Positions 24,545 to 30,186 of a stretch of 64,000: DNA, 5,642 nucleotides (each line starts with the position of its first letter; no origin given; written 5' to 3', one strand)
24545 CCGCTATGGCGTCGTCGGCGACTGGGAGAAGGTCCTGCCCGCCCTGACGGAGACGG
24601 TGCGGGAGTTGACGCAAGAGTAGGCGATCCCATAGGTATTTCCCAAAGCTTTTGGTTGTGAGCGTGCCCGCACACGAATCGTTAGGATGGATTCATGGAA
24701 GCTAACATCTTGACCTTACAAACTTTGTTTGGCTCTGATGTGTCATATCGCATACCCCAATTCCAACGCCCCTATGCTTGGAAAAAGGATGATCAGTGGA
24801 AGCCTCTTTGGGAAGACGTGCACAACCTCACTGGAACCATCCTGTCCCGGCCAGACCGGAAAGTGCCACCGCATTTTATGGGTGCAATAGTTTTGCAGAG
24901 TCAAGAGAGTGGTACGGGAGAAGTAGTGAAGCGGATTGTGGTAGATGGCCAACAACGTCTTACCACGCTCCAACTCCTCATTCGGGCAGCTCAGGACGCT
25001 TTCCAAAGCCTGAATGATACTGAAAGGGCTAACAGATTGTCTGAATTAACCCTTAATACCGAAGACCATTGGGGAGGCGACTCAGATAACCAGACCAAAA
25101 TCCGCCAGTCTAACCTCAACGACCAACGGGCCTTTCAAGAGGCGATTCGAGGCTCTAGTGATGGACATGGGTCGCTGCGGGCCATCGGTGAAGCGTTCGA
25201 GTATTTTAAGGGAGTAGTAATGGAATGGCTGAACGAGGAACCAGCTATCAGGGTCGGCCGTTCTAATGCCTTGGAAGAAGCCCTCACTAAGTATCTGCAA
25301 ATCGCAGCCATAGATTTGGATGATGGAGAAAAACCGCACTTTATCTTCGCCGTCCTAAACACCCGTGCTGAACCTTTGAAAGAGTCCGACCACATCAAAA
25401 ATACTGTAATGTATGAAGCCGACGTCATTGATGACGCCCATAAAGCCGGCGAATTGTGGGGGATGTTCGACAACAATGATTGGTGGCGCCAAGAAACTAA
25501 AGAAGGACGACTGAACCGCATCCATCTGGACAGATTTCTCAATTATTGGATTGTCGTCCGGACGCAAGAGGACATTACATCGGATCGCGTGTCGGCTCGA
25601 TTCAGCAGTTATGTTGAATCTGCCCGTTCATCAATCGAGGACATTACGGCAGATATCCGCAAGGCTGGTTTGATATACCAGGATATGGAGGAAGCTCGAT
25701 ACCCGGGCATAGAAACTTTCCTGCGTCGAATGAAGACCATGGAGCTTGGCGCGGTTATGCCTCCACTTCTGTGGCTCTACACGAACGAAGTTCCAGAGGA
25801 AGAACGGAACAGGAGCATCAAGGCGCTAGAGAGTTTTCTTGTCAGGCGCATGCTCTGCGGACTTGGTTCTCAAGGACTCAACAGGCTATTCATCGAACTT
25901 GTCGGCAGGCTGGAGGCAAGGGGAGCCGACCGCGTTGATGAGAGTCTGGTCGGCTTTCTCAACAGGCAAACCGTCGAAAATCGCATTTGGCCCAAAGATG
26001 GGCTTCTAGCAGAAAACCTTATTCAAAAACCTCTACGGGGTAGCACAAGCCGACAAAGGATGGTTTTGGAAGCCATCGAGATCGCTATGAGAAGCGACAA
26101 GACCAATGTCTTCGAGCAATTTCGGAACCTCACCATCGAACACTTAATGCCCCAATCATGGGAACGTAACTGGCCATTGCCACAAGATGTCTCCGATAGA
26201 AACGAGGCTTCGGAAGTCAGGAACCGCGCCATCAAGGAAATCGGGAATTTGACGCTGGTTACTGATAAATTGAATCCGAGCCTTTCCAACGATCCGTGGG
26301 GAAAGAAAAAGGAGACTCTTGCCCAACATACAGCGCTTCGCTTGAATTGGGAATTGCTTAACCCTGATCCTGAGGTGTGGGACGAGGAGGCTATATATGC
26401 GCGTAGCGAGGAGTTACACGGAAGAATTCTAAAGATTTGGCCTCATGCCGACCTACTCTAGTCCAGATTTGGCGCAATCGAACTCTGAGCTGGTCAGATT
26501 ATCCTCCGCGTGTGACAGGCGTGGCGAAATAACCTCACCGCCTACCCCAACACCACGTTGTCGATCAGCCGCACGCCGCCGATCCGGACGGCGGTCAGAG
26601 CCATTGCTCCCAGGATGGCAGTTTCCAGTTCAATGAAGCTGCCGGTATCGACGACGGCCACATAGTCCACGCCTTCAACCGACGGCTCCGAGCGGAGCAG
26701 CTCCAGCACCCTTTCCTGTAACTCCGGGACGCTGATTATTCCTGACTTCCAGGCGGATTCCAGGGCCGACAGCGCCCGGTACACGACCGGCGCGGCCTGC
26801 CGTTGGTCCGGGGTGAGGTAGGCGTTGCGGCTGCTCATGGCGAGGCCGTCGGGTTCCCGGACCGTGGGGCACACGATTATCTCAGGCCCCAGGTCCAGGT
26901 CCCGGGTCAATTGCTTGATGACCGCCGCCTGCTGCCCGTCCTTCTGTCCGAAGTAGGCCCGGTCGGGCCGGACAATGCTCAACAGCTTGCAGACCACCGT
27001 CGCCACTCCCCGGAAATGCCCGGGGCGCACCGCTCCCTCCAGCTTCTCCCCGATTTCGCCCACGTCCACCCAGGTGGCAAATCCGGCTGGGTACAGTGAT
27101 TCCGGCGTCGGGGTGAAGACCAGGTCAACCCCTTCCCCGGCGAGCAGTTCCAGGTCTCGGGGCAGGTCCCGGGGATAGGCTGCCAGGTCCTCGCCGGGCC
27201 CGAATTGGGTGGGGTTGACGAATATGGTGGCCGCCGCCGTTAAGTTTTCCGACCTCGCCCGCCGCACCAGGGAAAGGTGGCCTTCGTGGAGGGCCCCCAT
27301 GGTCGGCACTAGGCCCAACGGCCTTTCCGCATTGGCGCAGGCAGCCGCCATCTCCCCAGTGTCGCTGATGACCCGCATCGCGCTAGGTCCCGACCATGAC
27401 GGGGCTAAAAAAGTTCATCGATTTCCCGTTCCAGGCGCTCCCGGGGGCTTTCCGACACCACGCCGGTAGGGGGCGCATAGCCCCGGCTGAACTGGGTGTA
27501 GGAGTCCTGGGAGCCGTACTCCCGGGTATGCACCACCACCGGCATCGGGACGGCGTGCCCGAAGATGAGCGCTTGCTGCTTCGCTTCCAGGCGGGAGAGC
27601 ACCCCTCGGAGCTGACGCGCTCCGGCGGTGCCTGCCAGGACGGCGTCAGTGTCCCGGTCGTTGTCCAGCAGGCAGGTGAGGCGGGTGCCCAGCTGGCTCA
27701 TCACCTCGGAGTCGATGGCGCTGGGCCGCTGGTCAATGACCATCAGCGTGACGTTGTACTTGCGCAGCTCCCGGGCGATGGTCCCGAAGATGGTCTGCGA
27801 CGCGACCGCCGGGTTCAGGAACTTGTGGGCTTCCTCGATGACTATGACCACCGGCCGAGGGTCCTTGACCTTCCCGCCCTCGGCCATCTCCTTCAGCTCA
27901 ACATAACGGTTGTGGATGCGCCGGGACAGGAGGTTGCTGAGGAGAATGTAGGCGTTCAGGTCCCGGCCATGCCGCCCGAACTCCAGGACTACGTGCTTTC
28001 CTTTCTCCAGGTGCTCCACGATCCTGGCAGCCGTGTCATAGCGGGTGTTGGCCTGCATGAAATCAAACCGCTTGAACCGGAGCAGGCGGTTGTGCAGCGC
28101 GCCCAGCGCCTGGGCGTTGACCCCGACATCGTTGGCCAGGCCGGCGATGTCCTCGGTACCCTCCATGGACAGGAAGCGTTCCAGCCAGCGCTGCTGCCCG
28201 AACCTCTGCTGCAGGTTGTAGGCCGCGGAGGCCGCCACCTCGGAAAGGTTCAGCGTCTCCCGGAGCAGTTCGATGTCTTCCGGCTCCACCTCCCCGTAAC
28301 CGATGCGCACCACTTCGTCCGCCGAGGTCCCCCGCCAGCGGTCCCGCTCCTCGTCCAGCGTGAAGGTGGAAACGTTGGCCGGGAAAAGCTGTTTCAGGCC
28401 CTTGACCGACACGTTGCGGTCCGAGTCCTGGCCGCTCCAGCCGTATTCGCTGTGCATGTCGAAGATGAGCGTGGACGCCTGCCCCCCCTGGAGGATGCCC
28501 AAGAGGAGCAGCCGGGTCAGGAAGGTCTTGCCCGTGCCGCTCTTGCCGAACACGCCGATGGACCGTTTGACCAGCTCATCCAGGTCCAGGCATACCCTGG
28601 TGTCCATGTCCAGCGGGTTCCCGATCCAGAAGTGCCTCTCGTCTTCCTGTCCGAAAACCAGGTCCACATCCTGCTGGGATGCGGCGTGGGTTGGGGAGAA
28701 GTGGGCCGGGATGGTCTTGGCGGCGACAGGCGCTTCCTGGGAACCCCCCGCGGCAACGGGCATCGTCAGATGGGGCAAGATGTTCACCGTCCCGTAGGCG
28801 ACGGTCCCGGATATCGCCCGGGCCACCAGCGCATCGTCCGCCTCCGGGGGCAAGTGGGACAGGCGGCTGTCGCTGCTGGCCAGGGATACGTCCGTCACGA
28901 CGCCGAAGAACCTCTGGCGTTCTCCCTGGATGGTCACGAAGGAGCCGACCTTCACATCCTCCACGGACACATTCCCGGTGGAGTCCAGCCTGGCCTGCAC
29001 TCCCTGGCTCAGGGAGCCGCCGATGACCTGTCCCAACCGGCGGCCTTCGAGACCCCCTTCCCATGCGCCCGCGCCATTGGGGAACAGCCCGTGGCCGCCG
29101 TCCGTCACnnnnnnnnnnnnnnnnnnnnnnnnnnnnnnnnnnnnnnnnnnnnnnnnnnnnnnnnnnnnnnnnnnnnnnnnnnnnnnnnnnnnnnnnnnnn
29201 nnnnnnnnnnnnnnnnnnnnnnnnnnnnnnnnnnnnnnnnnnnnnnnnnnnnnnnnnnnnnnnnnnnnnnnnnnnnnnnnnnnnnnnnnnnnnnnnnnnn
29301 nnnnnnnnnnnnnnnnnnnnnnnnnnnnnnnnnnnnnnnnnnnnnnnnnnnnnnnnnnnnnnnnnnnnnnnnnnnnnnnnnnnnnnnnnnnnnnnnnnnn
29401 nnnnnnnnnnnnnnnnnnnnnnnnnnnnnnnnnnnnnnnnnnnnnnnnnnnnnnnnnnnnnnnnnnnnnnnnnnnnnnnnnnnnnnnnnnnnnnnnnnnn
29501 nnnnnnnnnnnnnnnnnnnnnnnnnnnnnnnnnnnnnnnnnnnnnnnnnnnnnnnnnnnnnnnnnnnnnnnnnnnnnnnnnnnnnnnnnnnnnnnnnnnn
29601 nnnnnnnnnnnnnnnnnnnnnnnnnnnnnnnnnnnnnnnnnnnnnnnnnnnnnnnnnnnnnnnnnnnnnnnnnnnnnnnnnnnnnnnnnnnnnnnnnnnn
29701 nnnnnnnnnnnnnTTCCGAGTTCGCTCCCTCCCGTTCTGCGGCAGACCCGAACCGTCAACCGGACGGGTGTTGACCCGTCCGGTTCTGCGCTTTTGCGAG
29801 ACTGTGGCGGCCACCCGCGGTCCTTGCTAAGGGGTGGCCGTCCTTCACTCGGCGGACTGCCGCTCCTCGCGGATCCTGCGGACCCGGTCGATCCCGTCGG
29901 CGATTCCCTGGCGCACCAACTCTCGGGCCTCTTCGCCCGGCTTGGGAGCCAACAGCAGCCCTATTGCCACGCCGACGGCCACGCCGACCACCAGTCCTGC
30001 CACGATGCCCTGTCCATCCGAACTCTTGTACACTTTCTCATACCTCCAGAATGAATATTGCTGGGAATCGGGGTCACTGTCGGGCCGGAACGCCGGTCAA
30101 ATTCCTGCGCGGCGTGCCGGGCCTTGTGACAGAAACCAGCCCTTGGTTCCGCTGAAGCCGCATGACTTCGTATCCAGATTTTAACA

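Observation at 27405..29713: Stand-alone HAS-barrel-like protein translationally coupled to a HerA/FtsK-type ATPase, with no nuclease partner, embedded among pantothenate genes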

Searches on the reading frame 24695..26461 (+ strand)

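Call 3: search_protein_families(library=pfam, proteins=[window:24695-26461:+], max_evalue=0.01)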
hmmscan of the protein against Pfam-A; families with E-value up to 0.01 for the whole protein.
window:24695-26461:+ (588 aa): 2 families
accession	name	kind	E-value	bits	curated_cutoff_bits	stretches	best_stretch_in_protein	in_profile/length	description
PF03235.19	GmrSD_N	-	1.5e-30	107.2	33.2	1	9-238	2-198/199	GmrSD restriction endonuclease, N-terminal domain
PF07510.16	GmrSD_C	-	1.3e-22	80.6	23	1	432-575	1-136/138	GmrSD restriction endonucleases, C-terminal domain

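Call 4: search_protein_families(library=padloc, proteins=[window:24695-26461:+], max_evalue=0.01)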
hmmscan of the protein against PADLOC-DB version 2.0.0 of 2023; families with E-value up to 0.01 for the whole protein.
window:24695-26461:+ (588 aa): 32 families (the best 25 are shown)
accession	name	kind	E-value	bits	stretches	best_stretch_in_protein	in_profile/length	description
PDLC02693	Orf5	-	4e-83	278.3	1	17-582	8-542/543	Orf5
PDLC03655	mREase_IV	-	6.2e-53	178.2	1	1-586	1-629/629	Type IV methyl-directed restriction enzyme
PDLC04155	HEC-06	-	6.3e-53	178.1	1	3-583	7-559/562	-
PDLC04157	HEC-06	-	2.8e-49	166.2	1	15-583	20-556/558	-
PDLC04154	HEC-06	-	4.2e-49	165.6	1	2-583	8-565/569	-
PDLC02687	Orf5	-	1.1e-43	147.8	1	2-566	2-542/543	Orf5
PDLC02695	Orf5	-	1.7e-36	123.8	2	2-255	4-271/601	Orf5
PDLC02700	Orf5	-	3.4e-33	113.2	1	17-582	11-555/555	Orf5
PDLC02701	Orf5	-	1.3e-31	107.8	2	4-337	6-340/596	Orf5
PDLC02702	Orf5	-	2.4e-29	100.5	1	18-584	3-543/543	Orf5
PDLC02691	Orf5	-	3.5e-27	93.2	1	10-582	13-579/579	Orf5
PDLC02786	SspE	-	1.1e-18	65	2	9-116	15-122/766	SspE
PDLC02686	Orf5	-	4.1e-18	63.2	1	8-241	10-240/566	Orf5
PDLC02692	Orf5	-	7.1e-17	59.3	1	18-545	8-522/558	Orf5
PDLC02792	SspE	-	2.3e-16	57.3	2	17-101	23-112/771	SspE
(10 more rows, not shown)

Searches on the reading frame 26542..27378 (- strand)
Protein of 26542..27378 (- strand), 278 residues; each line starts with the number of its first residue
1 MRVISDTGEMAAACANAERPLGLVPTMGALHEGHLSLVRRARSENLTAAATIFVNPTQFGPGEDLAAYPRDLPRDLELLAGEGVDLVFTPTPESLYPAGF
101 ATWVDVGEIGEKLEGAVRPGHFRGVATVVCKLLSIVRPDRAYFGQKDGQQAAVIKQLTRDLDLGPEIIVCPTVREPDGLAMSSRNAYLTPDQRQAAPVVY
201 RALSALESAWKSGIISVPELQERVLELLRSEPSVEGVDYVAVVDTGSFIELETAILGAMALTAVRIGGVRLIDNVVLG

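Call 3: search_protein_families(library=pfam, proteins=[window:26542-27378:-], max_evalue=0.01)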
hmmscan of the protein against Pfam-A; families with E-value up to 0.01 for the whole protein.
window:26542-27378:- (278 aa): 1 family
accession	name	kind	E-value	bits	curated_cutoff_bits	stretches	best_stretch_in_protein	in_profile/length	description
PF02569.21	Pantoate_ligase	-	1.2e-96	323.4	20.7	1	5-276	4-268/268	Pantoate-beta-alanine ligase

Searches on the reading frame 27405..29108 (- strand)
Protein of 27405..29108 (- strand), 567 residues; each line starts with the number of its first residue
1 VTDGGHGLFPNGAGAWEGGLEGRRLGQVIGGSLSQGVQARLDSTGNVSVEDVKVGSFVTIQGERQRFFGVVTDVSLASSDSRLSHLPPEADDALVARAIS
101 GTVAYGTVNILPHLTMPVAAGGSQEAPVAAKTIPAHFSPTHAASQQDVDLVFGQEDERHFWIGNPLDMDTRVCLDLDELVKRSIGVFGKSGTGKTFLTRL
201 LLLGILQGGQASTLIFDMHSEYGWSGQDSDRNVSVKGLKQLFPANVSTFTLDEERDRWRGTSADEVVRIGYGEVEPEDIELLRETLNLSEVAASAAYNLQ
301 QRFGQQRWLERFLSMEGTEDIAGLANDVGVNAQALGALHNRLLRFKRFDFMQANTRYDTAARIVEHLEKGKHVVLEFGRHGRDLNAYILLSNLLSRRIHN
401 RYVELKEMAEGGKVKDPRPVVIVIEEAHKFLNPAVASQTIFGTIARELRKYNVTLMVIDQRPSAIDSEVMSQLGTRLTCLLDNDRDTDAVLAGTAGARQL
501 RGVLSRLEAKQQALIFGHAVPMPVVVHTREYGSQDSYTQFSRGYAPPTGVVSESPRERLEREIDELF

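Call 3: search_protein_families(library=pfam, proteins=[window:27405-29108:-], max_evalue=0.01)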
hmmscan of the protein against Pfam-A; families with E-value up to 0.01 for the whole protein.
window:27405-29108:- (567 aa): 4 families
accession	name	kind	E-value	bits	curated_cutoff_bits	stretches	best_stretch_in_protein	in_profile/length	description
PF01935.23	DUF87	-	1.9e-27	97.3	23.2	1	162-397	3-219/220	Helicase HerA, central domain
PF09378.16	HAS-barrel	-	1.7e-09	38.1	25.2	1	26-78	2-49/90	HAS barrel domain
PF13401.12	AAA_22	-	8.9e-06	26.5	27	0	182-222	6-45/130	AAA domain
PF00004.35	AAA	-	0.0088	16.9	21.2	0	397-473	38-123/131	ATPase family associated with various cellular activities (AAA)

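Call 4: search_protein_families(library=padloc, proteins=[window:27405-29108:-], max_evalue=0.01)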
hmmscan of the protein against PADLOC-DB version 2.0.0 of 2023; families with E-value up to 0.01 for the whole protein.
window:27405-29108:- (567 aa): 16 families
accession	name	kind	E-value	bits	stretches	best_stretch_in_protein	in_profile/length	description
PDLC04105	HerA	-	7.9e-34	115.1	2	415-530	415-537/576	-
PDLC04100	HerA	-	4e-25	86.5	2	416-529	437-556/580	-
PDLC02185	HerA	-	2e-24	84.2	2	417-530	444-563/585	-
PDLC04103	HerA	-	3e-21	73.4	1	405-529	427-557/579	-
PDLC04102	HerA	-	3.1e-20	70.1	1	407-530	497-621/654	-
PDLC04098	HerA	-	2.5e-19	67.3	2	415-531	523-649/686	-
PDLC04106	HerA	-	6.2e-18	62.7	1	416-530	508-630/667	-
PDLC02188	HerA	-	8.1e-16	56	1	404-532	412-546/578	-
PDLC04140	mad8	-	5.7e-15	53.6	1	150-531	4-302/314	mads_8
PDLC04097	HerA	-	1.6e-10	38.2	2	402-530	459-594/618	-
PDLC04104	HerA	-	2.3e-10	37.8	1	416-523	217-331/379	-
PDLC01055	HerA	-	2.8e-06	24.4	1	169-222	146-199/532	Type III coevolved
PDLC04099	HerA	-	1.5e-05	22.4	1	165-222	153-210/214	-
PDLC04101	HerA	-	0.0005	16.9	1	156-227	142-214/400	-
PDLC04107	HerA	-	0.00069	16.7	1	166-223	154-211/306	-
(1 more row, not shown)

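Call 5: search_protein_families(library=ncbifam, proteins=[window:27405-29108:-], max_evalue=0.01)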
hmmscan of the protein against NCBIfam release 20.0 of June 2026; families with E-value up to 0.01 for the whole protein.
window:27405-29108:- (567 aa): 9 families
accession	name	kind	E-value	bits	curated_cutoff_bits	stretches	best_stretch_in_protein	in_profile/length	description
NF042943.1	HerA_antiphage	equivalog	7.1e-24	84.3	800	2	417-530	432-551/566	anti-phage-associated helicase HerA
NF040937.1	HerA_Thermprot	equivalog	1.7e-20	72.9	800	2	391-531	327-464/487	DNA double-strand break repair helicase HerA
NF040819.1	helicase_HerA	equivalog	2.2e-19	69.4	970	1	399-532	383-518/561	DNA double-strand break repair helicase HerA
NF053655.1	CedD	equivalog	5.9e-18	64.8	600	2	390-527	391-524/527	DNA-translocating ATPase CedD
NF042944.1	HerA_antiphage_2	equivalog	1.6e-16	60.2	850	1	404-531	412-545/576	anti-phage-associated helicase HerA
NF033849.1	ser_rich_anae_1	subfamily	9e-09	33.2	650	1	330-493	933-1102/1163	serine-rich protein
NF045975.1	VirB4_plasma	equivalog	2.3e-07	29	590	1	388-463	738-805/894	Mbov_0397 family ICE element conjugal transfer ATPase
TIGR02746.1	TraC-F-type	equivalog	0.005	14.8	567.05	0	418-460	640-683/800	type IV secretion system protein TraC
TIGR00929.1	VirB4_CagE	subfamily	0.0073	14.6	643.1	0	411-464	633-679/792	VirB4 family type IV secretion/conjugal transfer ATPase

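Call 8: search_solved_structures(query=window:27405-29108:-, max_evalue=0.001)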
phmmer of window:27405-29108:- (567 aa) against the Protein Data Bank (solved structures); distinct sequences matched with E-value up to 0.001: 9.
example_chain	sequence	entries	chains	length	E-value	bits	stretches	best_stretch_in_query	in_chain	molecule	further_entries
8wiv_A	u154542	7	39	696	9.9e-23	83.7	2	390-524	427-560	Helicase HerA central domain-containing protein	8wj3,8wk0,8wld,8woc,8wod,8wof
4d2i_A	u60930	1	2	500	3.5e-17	65.4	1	340-527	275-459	HERA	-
9x1l_A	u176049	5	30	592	3.9e-14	55.3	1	398-529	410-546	DNA helicase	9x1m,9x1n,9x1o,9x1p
9c1m_M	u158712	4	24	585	2.6e-12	49.3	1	392-527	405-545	ATP-binding protein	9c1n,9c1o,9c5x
8ziq_M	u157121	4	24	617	1.7e-11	46.6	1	385-527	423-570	HerA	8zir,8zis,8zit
8xau_A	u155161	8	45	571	4.4e-11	45.2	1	380-528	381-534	ATP-binding protein | HerA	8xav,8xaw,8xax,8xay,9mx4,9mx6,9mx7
8j4u_M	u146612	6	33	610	2e-10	43.1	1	417-545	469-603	Nucleoside triphosphate hydrolase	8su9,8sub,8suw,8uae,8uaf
8yho_A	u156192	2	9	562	3.1e-08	35.9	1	406-535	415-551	DUF87 domain-containing protein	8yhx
8wet_A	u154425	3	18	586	6.9e-05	24.8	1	420-488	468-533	TdpA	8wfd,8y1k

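Call 15: find_homologous_proteins(query=window:27405-29108:-)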
Query window:27405-29108:- (567 aa): 7995 proteins with E <= 0.001 among 8000 candidates; the best 120 are listed.
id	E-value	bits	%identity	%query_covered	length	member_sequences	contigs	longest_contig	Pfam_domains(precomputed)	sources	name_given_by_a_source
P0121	0.0e+0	1208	95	100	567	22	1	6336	PF01935.24,PF09378.17,PF13401.13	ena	-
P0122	0.0e+0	1024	83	97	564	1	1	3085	PF01935.24,PF09378.17,PF13401.13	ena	-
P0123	0.0e+0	1012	81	100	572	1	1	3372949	PF01935.24,PF09378.17,PF13401.13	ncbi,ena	-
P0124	0.0e+0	1011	81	100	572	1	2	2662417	PF01935.24,PF09378.17,PF13401.13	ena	-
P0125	0.0e+0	1011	81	100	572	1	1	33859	PF01935.24,PF09378.17,PF13401.13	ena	-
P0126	0.0e+0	1011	81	100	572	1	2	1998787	PF01935.24,PF09378.17,PF13401.13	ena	-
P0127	0.0e+0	1010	81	100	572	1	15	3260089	PF01935.24,PF09378.17,PF13401.13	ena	-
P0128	0.0e+0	1010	82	98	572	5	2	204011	PF01935.24,PF09378.17,PF13401.13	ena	-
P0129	1.6e-298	1009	81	98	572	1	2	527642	PF01935.24,PF09378.17,PF13401.13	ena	-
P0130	2.1e-298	1008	81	98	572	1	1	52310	PF01935.24,PF09378.17,PF13401.13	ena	-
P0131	9.2e-285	963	76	99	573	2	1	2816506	PF01935.24,PF09378.17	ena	-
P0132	5.0e-277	938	76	97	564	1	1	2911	PF01935.24,PF09378.17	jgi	jgi:hypothetical protein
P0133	5.1e-277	938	74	98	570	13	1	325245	PF01935.24,PF09378.17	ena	-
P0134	5.0e-276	935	73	100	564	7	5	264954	PF01935.24,PF09378.17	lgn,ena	-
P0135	6.3e-274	928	75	97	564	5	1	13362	PF01935.24,PF09378.17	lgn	-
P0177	1.1e-255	867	70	96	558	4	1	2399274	PF01935.24,PF09378.17,PF13401.13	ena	-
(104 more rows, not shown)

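Call 35: find_encoding_contigs(protein=P0177, flank=10000, max_places=3)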
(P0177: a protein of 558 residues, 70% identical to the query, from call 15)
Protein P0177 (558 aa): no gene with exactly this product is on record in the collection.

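Call 73: predict_structure(alignment_id=A3)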
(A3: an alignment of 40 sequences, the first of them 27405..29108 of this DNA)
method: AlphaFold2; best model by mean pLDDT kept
length: 567 residues; sequences in the alignment: 40
mean_pLDDT: 63.4   pTM: 0.56
mean pLDDT of the five models: 63.4, 59.9, 58.8, 57.9, 55.1
residues with pLDDT >= 90: 9; 70-90: 223; 50-70: 166; < 50: 169
segments of 3 or more residues with pLDDT < 50: 1-18, 78-104, 120-123, 162-173, 188-197, 221-223, 462-504, 506-552
pLDDT, mean of each block of 10 residues (from residue 1): 27 35 78 73 66 68 76 59 45 46 59 64 54 76 70 55 39 53 49 45 61 74 50 58 76 72 79 86 81 87 88 84 87 89 87 80 86 83 81 84 83 75 68 63 63 63 44 43 47 40 45 39 27 41 40 59 57
secondary structure, 60 per line:
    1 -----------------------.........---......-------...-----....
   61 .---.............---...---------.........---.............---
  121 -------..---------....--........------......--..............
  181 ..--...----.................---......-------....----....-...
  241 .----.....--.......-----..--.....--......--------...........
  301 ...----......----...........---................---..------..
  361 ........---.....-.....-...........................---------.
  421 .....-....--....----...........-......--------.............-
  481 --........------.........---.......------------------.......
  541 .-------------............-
elements in order: E24-32 E36-41 E57-61 E65-77 H93-101 E105-117 E139-142 H145-152 E159-164 E167-175 H176-182 E185-187 H192-208 E212-217 E225-228 E233-236 H238-241 E246-250 H253-259 H276-281 H290-303 H308-313 H318-328 H332-347 H359-368 E372-376 H378-382 H384-410 E420-425 H427-430 H433-436 H441-451 E453-458 H467-479 H483-490 H497-505 H509-515 H534-541 H555-566

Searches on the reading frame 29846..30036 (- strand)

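Call 59: search_protein_families(library=pfam, proteins=[window:29846-30036:-], max_evalue=0.001)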
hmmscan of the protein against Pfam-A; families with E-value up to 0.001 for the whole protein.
window:29846-30036:- (63 aa): 1 family
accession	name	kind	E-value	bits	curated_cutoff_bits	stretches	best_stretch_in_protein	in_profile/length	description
PF12732.12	YtxH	-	8.7e-11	42.5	37.5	1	13-55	2-44/71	YtxH-like protein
